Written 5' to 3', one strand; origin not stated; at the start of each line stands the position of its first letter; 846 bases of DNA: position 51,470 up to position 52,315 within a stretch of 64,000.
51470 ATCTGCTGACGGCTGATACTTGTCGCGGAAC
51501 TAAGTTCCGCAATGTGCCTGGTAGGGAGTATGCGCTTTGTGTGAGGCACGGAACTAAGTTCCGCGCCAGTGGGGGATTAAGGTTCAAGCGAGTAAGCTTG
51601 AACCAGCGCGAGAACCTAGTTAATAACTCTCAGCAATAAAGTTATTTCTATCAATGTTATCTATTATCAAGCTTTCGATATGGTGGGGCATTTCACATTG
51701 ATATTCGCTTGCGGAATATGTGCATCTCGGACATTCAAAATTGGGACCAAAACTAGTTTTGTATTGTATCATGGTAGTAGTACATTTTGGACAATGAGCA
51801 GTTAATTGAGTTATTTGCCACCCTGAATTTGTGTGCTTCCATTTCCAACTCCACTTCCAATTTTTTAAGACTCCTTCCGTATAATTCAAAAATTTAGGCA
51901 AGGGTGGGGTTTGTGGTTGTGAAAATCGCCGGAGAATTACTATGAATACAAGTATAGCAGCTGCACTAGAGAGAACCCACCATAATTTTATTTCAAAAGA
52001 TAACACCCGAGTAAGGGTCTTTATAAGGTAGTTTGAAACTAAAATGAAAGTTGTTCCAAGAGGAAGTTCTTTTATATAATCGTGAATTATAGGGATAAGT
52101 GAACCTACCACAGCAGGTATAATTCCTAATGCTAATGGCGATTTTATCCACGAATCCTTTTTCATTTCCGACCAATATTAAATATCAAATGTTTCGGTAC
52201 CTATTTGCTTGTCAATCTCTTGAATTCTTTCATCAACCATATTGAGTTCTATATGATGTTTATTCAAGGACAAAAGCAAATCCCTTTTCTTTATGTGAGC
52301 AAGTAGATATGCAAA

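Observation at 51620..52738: Tightly coupled pair: 3-TM protein plus TM-anchored Trp-rich C4 zinc-ribbon protein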

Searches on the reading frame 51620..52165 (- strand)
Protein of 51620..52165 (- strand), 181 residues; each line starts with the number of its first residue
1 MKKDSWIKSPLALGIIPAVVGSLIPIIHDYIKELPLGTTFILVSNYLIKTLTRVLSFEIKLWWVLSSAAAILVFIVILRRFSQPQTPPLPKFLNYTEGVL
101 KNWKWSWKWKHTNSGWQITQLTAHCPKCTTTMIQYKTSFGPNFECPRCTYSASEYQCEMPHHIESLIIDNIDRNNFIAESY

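Call 4: search_protein_families(library=pfam, proteins=[window:51620-52165:-], max_evalue=1)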
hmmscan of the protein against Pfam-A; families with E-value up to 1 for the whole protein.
window:51620-52165:- (181 aa): 6 families
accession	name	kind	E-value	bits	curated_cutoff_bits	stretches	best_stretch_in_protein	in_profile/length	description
PF13453.11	Zn_ribbon_TFIIB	-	0.013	15.3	22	1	124-148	1-25/41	Transcription factor zinc-finger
PF06677.18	Auto_anti-p27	-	0.05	14.1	24.1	1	121-148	14-39/40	Sjogren's syndrome/scleroderma autoantigen 1 (Autoantigen p27)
PF03811.18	Zn_ribbon_InsA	-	0.19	12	26.1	0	122-131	5-14/35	InsA N-terminal domain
PF01155.25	HypA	-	0.32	11.5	28.9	1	118-154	66-98/112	Hydrogenase/urease nickel incorporation, metallochaperone, hypA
PF18414.7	zf_C2H2_10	-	0.32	11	25.6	0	141-151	1-11/26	C2H2 type zinc-finger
PF23783.1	Zn_ribbon_TiaS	-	0.87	9.8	27.3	0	125-154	4-31/41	TiaS C-terminal zinc ribbon domain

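Call 5: search_protein_families(library=padloc, proteins=[window:51620-52165:-], max_evalue=1)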
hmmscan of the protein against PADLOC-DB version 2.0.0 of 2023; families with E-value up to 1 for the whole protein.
window:51620-52165:- (181 aa): 1 family
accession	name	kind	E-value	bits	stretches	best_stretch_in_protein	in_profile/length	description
PDLC04162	HEC-08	-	0.014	12.5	1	118-156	239-275/358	-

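Call 6: search_protein_families(library=ncbifam, proteins=[window:51620-52165:-], max_evalue=1)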
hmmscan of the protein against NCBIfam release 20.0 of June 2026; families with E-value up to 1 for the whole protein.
window:51620-52165:- (181 aa): 4 families
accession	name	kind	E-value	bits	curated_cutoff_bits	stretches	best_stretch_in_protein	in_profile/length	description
NF001669.0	PRK00432.1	equivalog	0.017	15.1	54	1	117-151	21-52/58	30S ribosomal protein S27ae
TIGR01384.1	TFS_arch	equivalog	0.023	15.4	64.75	1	124-156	2-30/101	transcription factor S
TIGR00686.1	phnA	hypoth_equivalog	0.023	14.9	80.2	1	123-174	3-49/109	zinc ribbon domain-containing protein YjdM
NF040849.1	tRNAmod_TiaS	equivalog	0.21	10.1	600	1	119-155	350-382/422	tRNA(Ile2) 2-agmatinylcytidine synthetase TiaS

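Call 7: search_protein_families(library=phrogs, proteins=[window:51620-52165:-], max_evalue=1)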
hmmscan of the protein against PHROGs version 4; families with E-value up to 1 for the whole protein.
window:51620-52165:- (181 aa): 3 families
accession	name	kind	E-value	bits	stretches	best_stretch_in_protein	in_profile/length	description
phrog_13972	-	DNA, RNA and nucleotide metabolism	0.039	15.1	1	124-150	41-68/75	DNA ligase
phrog_6422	-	moron, auxiliary metabolic gene and host takeover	0.097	14.1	1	118-157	3-45/120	Lar-like restriction alleviation protein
phrog_4875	-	unknown function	0.24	12.6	1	117-150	7-38/77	-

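Call 8: find_homologous_proteins(query=window:51620-52165:-, max_evalue=0.01)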
Query window:51620-52165:- (181 aa): 1 proteins with E <= 0.01 among 80 candidates.
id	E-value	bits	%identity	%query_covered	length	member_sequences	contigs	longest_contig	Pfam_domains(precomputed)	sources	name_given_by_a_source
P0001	5.7e-121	419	100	100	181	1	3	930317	-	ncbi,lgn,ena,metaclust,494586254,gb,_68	metaclust:\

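Call 10: find_encoding_contigs(protein=P0001, flank=10000, max_places=6)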
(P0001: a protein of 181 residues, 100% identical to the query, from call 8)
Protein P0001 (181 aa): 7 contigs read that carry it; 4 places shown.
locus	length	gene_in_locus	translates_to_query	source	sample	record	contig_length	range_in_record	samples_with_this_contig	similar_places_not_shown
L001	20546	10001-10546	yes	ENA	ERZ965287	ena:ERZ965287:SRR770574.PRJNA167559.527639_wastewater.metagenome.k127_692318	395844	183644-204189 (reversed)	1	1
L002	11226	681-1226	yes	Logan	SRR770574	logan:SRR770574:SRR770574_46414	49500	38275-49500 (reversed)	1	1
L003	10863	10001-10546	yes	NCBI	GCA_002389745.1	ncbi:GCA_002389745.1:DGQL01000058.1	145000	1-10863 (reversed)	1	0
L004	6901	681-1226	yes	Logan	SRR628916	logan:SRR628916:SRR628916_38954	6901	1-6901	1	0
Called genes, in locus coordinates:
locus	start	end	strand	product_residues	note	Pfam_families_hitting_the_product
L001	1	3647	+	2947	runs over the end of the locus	PF16709:SCAB-Ig (faint), PF18962:Por_Secre_tail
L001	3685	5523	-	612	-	PF01541:GIY-YIG, PF27096:UvrC_M, PF22920:UvrC_RNaseH, PF08459:UvrC_RNaseH_dom, PF14520:HHH_5 (weak)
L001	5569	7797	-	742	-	PF00912:Transgly, PF28500:PBP_middle, PF00905:Transpeptidase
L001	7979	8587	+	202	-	-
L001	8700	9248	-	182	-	PF01797:Y1_Tnp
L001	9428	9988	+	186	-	-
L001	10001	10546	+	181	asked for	-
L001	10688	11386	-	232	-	PF08856:DUF1826 (faint)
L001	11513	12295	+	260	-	-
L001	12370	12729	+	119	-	PF00829:Ribosomal_L21p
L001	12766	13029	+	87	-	PF01016:Ribosomal_L27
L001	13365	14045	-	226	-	PF02666:PS_Dcarbxylase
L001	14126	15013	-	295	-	PF01148:CTP_transf_1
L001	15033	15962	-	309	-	PF02517:Rce1-like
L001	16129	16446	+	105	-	-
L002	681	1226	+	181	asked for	-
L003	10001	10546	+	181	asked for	-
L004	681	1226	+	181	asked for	-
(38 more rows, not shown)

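Call 23: search_protein_representatives(protein=window:51623-52165:-)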
Query: 181 residues. Proteins with E-value up to 0.001 (for the whole library): 437; up to 1e-10: 205; up to 1e-30: 11. The best 150 are listed.
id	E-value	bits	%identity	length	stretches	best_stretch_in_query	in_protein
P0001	1.8e-121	419.2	100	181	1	1-181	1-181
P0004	3.7e-41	157.3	42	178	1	2-174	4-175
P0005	6.2e-40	153.3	38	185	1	2-175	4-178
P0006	1.4e-37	145.6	39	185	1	2-174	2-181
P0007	2.6e-36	141.5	39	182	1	1-176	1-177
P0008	8.4e-33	130.0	35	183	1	4-174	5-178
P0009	1.4e-32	129.3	42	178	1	1-174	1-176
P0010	1.5e-32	129.2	39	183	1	7-175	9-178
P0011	1.4e-31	126.1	34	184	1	5-175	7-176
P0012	2.7e-31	125.1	37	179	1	1-174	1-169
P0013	8.7e-31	123.5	43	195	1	5-176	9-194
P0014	1.2e-30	123.0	42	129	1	54-174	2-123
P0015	4.1e-30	121.3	39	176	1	1-173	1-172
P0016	5.6e-30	120.8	37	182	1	1-176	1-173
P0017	7.9e-30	120.4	38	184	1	3-174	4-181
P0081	1.0e-18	84.1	32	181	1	15-176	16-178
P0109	4.5e-16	75.5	24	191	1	8-176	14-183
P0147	2.6e-14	69.7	25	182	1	12-175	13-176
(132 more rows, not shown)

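Call 26: find_homologous_proteins(query=A1, max_evalue=0.001)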
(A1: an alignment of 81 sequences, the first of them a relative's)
Query A1 (81 sequences) (181 aa, profile of the alignment): 16 proteins with E <= 0.001 among 3973 candidates.
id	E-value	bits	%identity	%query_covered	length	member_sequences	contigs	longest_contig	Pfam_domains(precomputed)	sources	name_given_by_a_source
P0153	5.7e-64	233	37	96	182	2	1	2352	-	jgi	jgi:hypothetical protein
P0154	4.7e-63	230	40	99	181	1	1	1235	-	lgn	-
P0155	1.6e-62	228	36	94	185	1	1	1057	-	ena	-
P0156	2.3e-61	224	39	96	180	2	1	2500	-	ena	-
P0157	8.1e-61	222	35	96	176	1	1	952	-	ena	-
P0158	1.6e-60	221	38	97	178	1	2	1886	-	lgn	-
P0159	1.2e-59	219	38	96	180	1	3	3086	-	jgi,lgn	jgi:Ca2+/Na+ antiporter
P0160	1.2e-59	219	38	99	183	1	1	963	-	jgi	jgi:hypothetical protein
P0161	4.7e-59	217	34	95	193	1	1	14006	-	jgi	-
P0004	2.2e-57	211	41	96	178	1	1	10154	-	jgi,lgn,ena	-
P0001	3.8e-56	207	100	100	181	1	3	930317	-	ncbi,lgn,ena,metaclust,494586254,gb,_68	metaclust:\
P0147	2.9e-42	162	25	97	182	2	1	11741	-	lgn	-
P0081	1.7e-41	160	30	96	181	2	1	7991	-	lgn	-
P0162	1.7e-40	156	29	82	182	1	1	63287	-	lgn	-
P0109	8.2e-40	154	24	94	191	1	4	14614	-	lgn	-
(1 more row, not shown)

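Call 27: find_encoding_contigs(protein=P0004, flank=6000, max_places=3)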
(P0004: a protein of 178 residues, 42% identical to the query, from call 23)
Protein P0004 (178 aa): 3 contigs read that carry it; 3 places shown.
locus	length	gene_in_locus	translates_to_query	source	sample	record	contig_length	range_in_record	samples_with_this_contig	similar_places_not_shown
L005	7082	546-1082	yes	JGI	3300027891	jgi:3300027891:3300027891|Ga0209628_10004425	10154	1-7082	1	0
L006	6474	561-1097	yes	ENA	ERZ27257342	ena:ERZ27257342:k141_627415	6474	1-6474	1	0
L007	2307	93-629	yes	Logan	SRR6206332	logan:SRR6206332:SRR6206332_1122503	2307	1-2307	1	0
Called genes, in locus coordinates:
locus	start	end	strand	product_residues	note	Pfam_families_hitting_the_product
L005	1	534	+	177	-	?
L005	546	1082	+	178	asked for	-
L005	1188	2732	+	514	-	PF01120:Alpha_L_fucos, PF14871:GHL6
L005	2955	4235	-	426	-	-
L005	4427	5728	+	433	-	PF00501:AMP-binding, PF14535:AMP-binding_C_2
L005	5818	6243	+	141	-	PF01842:ACT (weak), PF19571:ACT_8, PF22629:ACT_AHAS_ss (faint)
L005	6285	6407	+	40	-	PF28215:Symport_access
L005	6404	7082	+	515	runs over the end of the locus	PF00474:SSF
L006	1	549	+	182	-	?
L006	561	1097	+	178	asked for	-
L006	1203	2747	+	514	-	PF01120:Alpha_L_fucos, PF14871:GHL6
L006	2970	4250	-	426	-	-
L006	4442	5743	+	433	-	PF00501:AMP-binding, PF14535:AMP-binding_C_2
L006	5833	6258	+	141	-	PF01842:ACT (weak), PF19571:ACT_8, PF22629:ACT_AHAS_ss (faint)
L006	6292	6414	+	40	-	PF28215:Symport_access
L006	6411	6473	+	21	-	?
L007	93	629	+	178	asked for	-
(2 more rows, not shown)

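Call 28: find_encoding_contigs(protein=P0162, flank=6000, max_places=3)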
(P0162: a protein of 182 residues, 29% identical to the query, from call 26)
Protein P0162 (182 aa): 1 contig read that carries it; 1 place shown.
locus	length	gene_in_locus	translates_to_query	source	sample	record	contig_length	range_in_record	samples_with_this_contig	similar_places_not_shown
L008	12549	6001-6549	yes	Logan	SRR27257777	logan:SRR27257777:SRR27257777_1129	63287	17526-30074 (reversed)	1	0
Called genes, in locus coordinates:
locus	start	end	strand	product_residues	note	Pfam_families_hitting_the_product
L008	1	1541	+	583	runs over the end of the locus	-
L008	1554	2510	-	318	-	PF10463:Peptidase_U49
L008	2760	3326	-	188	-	-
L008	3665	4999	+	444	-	-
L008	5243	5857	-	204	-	-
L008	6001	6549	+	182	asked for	-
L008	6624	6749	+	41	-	-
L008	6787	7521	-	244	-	-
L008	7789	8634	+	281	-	PF18742:DpnII-MboI (weak)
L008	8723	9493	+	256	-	PF26915:Phage_P4_cII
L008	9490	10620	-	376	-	PF14350:Beta_protein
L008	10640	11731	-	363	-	PF01381:HTH_3, PF06114:Peptidase_M78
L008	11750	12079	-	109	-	-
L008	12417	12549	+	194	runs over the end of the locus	-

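Call 29: find_encoding_contigs(protein=P0161, flank=6000, max_places=3)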
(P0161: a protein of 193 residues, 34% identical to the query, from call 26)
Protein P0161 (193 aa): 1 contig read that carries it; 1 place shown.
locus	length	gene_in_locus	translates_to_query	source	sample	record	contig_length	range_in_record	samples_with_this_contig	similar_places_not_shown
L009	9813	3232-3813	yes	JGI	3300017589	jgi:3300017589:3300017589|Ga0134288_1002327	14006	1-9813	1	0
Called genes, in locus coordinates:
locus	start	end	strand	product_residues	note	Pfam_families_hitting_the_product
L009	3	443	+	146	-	?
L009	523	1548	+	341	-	PF00872:Transposase_mut, PF10551:MULE (faint)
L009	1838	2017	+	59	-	-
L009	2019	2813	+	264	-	-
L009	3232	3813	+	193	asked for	-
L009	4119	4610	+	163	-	-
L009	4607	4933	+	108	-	PF13676:TIR_2 (weak)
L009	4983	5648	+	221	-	-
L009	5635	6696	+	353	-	PF01507:PAPS_reduct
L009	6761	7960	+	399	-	-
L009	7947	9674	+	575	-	-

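Call 31: find_encoding_contigs(protein=P0109, flank=6000, max_places=4)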
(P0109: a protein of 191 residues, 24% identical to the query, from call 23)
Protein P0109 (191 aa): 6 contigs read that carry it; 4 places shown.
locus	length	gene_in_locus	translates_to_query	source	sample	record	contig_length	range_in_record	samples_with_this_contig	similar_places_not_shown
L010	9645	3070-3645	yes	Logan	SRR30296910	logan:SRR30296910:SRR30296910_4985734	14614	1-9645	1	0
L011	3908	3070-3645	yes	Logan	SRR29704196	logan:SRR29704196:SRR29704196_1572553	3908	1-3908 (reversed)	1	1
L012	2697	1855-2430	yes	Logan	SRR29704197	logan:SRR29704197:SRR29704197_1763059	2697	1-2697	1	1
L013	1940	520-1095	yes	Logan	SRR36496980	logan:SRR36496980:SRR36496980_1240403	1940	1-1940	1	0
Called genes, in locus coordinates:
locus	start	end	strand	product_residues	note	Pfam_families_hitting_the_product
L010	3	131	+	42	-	?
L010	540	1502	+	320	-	PF20247:DUF6602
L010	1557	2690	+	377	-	PF14072:DndB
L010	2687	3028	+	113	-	PF01541:GIY-YIG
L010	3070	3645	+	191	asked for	-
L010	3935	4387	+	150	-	PF00717:Peptidase_S24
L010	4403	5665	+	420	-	PF00817:IMS, PF11799:IMS_C, PF13438:DUF4113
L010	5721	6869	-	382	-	-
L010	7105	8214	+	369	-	PF06074:Portal_Mu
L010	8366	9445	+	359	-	PF00154:RecA_N, PF08423:Rad51, PF06745:ATPase (weak), PF27531:MT3502_N (weak), PF21096:RecA_C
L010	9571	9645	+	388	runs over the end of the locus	PF18884:TSP3_bac, PF00691:OmpA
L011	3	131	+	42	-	?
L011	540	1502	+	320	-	PF20247:DUF6602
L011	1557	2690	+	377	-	PF14072:DndB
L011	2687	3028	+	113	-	PF01541:GIY-YIG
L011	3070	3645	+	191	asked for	-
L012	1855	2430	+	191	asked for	-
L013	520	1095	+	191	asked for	-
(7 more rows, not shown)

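Call 32: find_encoding_contigs(protein=P0147, flank=6000, max_places=3)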
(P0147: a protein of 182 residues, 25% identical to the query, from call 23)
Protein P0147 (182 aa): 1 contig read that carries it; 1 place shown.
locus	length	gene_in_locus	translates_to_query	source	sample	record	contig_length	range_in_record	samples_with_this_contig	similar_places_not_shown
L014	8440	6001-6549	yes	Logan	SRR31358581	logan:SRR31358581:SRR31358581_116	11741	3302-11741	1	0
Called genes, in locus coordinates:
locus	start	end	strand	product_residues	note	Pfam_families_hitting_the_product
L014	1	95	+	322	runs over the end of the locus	PF03432:Relaxase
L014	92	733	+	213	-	-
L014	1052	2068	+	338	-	PF09952:AbiEi_2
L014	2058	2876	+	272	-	PF08843:AbiEii (weak)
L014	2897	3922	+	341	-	PF08800:BT4734-like_N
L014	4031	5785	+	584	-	PF00078:RVT_1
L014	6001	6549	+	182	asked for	-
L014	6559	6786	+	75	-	-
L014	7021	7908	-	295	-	PF04471:Mrr_cat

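Call 33: find_encoding_contigs(protein=P0081, flank=6000, max_places=3)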
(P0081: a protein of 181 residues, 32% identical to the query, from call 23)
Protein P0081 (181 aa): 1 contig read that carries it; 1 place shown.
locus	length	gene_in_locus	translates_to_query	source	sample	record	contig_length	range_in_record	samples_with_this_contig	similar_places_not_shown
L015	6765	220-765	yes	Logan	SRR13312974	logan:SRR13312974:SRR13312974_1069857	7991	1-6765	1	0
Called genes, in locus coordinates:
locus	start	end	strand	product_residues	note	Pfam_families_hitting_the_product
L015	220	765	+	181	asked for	-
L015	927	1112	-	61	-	-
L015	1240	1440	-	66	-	-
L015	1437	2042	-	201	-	PF27874:Mob_CxxC_CxxC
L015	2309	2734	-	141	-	-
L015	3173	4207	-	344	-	PF01548:DEDD_Tnp_IS110, PF02371:Transposase_20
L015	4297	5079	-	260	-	-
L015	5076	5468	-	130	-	-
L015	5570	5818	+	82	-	PF12844:HTH_19 (weak)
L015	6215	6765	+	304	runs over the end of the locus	PF01609:DDE_Tnp_1, PF13612:DDE_Tnp_1_3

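Call 37: find_related_loci(query=A2, collection=genome_contigs, flank=6000)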
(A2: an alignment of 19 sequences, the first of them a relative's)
Query A2 (185 aa) in genome_contigs; peptide patterns used: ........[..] (x = any residue, [..] = any of these).
203 stretches matched a pattern; 16 encode a relative of the query (tblastn E <= 1e-3); 16 distinct loci.
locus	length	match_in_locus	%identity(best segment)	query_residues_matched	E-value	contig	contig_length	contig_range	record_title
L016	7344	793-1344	76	1-184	1e-90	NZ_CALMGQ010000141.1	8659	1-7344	MAG: uncultured Cytophaga sp. isolate SRR5676475_bin.23_CONCOCT_v1.1_MAG ERZ724508.2929, whole genome shotgun sequence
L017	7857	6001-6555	71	1-184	3e-90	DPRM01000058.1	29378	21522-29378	MAG TPA_asm: Prolixibacteraceae bacterium isolate UBA8504 contig_285254, whole genome shotgun sequence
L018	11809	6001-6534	63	1-178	4e-73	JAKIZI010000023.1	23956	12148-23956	MAG: Bacteroidetes bacterium isolate UR.bin43 NODE_23_length_23956_cov_6.041585, whole genome shotgun sequence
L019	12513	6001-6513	61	10-180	9e-61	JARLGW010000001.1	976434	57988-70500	MAG: Paludibacteraceae bacterium isolate MAG_CO152 MetaCoAG_Bin_152_Oxic_k141_187104, whole genome shotgun sequence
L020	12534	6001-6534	48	8-179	4e-56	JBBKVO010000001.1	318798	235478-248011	MAG: Bacteroidia bacterium isolate metabat_bins.63 k119_2756298, whole genome shotgun sequence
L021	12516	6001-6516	48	1-172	7e-51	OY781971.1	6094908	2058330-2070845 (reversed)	MAG: uncultured Draconibacterium sp. isolate 4b4401df-a607-4228-8dea-8fc876f44265 genome assembly, chromosome: 1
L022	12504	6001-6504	50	8-177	1e-49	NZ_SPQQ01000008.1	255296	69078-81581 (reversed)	Desulfosporosinus fructosivorans strain 63.6F NODE_8_length_255296_cov_37.026016, whole genome shotgun sequence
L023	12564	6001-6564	42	1-182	1e-47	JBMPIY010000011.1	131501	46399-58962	Cytophagales bacterium SYC-11 NODE_11_length_131501_cov_161.973696, whole genome shotgun sequence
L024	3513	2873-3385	45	1-172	6e-47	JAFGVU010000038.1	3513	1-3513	MAG: Bacteroidales bacterium isolate ZodW_Metabat.182 k87_1963783, whole genome shotgun sequence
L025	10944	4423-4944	41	4-177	6e-46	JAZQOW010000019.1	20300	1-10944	MAG: Faecousia sp. isolate T1900045242_TH20190012.MAGScoT_cleanbin_000029 SGB_5544_k141_2174784, whole genome shotgun se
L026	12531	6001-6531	38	4-182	1e-45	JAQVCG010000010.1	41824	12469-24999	MAG: Candidatus Riflebacteria bacterium isolate STD2_83 NODE_3163_length_41824_cov_27.105115_Sandtown_D2, whole genome s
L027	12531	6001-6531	36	6-183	2e-41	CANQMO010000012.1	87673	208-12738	MAG: uncultured Oscillospiraceae bacterium isolate Lapin-013__bin15 genome assembly, contig: Lapin-013__NODE_123_length_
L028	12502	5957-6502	35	1-183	2e-41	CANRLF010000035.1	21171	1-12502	MAG: uncultured Oscillospiraceae bacterium isolate Lapin-033__bin58 genome assembly, contig: Lapin-033__NODE_2059_length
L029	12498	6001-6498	37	9-177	7e-37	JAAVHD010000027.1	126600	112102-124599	MAG: Oscillibacter sp. isolate Mgla_MAG_5-bin_21 c_000000037191, whole genome shotgun sequence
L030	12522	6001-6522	38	9-183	6e-44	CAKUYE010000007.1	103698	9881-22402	MAG: uncultured Firmicutes bacterium isolate REFINED_METABAT215_TOP10_CONTIGS_1500_ASSEMBLY_K77_MERGED__Hadza_PheChl_Fib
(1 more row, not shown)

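Call 60: predict_structure(alignment_id=A3)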
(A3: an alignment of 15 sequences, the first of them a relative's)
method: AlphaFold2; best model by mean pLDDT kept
length: 181 residues; sequences in the alignment: 15
mean_pLDDT: 80.2   pTM: 0.47
mean pLDDT of the five models: 80.2, 78.1, 75.0, 71.7, 67.6
residues with pLDDT >= 90: 55; 70-90: 90; 50-70: 33; < 50: 3
segments of 3 or more residues with pLDDT < 50: 1-3
pLDDT, mean of each block of 10 residues (from residue 1): 55 72 72 66 78 71 85 90 67 87 91 90 93 88 93 84 90 75 52
secondary structure, 60 per line:
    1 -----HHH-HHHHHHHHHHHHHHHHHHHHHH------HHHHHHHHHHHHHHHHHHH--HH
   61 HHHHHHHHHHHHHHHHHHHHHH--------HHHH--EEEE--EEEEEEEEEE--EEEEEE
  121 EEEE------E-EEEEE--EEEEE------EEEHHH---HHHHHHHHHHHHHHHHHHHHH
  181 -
elements in order: H10-31 H38-56 H59-82 H91-94 E97-100 E103-112 E115-124 E133-137 E140-144 E151-153 H160-180
